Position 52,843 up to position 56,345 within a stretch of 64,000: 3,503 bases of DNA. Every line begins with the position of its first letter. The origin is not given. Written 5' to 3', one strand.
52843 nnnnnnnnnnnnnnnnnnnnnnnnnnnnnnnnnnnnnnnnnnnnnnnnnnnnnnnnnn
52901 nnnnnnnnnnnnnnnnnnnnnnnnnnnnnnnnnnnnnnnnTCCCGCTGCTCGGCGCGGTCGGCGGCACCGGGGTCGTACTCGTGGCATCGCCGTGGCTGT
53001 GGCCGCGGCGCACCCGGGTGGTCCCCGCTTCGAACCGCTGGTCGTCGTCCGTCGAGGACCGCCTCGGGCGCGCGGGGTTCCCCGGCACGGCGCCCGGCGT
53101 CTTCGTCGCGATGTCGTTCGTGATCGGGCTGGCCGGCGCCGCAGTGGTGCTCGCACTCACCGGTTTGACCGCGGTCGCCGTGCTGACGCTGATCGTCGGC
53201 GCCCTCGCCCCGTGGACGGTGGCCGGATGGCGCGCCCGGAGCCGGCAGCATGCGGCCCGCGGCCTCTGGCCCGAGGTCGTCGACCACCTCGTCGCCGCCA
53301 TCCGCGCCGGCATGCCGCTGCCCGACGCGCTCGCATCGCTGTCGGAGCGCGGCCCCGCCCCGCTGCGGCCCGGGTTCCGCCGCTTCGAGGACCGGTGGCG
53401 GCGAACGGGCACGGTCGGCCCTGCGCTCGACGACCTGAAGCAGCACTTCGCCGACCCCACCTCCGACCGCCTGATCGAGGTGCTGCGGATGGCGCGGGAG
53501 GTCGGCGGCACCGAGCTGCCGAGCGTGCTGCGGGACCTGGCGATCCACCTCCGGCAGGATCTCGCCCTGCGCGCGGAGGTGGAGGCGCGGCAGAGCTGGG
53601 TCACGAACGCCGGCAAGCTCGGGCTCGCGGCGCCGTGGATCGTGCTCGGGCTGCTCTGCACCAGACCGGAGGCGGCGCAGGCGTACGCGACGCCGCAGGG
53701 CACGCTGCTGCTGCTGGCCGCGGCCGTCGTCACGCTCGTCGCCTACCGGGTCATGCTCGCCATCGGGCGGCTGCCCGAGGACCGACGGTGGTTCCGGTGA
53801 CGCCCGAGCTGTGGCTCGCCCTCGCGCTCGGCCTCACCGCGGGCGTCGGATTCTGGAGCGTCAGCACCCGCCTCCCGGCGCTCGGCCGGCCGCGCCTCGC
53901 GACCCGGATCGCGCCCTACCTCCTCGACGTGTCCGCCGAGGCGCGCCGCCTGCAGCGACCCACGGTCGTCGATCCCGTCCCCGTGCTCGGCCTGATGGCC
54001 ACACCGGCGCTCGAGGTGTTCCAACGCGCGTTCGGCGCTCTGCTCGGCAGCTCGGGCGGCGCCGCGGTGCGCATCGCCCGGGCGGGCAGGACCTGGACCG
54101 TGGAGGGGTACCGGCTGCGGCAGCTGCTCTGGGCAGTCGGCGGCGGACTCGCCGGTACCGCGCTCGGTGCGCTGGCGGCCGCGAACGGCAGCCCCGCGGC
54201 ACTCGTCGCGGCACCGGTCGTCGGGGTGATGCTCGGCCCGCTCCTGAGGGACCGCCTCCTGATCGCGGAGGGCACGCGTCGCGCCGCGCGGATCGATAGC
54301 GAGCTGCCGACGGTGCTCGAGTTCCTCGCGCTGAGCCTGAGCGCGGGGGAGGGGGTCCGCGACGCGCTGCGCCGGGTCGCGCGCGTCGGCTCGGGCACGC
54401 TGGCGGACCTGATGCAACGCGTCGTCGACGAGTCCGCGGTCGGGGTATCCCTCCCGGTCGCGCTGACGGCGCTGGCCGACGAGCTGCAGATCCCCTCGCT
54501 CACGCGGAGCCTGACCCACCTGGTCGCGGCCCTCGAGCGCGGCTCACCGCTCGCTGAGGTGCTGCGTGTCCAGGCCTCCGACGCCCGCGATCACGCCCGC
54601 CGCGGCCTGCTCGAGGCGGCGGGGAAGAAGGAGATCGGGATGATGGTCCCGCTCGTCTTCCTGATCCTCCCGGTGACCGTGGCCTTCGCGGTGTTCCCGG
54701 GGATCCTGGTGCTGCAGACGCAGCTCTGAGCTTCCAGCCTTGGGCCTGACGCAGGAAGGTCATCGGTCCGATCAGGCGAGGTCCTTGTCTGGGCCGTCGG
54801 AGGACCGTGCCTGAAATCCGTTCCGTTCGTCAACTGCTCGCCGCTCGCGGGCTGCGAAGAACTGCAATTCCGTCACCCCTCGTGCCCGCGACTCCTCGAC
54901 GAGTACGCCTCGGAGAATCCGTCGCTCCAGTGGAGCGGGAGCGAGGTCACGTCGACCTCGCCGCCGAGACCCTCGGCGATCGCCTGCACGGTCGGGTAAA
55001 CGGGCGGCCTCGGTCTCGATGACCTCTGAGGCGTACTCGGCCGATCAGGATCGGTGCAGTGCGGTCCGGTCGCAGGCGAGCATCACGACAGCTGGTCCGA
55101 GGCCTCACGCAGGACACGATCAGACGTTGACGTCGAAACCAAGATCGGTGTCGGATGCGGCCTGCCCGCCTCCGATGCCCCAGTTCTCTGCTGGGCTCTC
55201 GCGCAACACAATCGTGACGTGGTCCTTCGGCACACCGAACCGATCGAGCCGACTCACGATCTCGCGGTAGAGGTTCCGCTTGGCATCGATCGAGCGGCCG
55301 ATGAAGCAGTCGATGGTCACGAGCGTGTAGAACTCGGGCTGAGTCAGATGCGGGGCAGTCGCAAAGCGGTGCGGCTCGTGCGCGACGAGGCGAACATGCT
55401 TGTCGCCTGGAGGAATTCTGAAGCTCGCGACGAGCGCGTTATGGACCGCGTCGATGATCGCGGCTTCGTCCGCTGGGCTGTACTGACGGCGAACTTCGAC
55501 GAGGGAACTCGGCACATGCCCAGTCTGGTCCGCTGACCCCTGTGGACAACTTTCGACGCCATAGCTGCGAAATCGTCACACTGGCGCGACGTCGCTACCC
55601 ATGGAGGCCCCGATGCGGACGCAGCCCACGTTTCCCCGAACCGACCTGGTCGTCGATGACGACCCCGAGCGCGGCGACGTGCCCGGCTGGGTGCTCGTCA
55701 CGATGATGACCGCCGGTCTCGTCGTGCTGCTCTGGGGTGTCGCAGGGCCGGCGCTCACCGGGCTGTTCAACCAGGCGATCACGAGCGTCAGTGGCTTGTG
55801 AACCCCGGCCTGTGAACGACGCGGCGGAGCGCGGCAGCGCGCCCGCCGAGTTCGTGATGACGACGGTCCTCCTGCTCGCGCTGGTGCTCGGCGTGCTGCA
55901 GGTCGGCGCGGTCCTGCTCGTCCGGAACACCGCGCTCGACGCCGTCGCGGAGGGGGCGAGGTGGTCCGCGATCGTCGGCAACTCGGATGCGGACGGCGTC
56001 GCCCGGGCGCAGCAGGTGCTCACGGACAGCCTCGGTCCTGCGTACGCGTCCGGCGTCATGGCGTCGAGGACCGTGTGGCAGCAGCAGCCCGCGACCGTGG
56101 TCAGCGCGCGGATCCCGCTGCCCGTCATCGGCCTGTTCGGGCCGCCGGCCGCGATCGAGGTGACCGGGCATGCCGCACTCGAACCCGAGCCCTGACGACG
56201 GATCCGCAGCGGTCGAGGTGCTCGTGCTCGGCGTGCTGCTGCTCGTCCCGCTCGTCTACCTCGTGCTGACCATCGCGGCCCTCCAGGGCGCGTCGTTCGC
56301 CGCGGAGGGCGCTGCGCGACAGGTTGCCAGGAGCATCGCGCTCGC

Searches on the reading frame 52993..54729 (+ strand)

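Call 16: search_protein_families(library=pfam, proteins=[window:52993-54729:+], max_evalue=0.01)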
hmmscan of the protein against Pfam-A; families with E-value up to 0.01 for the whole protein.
window:52993-54729:+ (578 aa): 1 family
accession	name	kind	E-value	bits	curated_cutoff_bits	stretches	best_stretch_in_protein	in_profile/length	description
PF00482.28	T2SSF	-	6.6e-15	55.6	25.2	1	442-567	2-124/125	Type II secretion system (T2SS), protein F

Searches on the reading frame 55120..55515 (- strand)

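Call 19: search_protein_families(library=pfam, proteins=[window:55120-55515:-], max_evalue=0.01)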
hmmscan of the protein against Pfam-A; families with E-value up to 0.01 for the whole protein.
window:55120-55515:- (131 aa): 2 families
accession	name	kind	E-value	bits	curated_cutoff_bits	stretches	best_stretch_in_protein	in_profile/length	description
PF14552.11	Tautomerase_2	-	1.2e-18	67.4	28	1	38-115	1-82/82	Tautomerase enzyme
PF01361.26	Tautomerase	-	7.5e-11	42.2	22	1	65-116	2-54/60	Tautomerase enzyme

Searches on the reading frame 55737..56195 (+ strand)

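Call 19: search_protein_families(library=pfam, proteins=[window:55737-56195:+], max_evalue=0.01)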
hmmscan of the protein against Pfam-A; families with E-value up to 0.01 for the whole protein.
window:55737-56195:+ (152 aa): 1 family
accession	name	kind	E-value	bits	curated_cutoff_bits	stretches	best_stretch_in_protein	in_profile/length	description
PF07811.17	TadE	-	1.9e-09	37.9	22.9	1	33-75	1-43/43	TadE-like protein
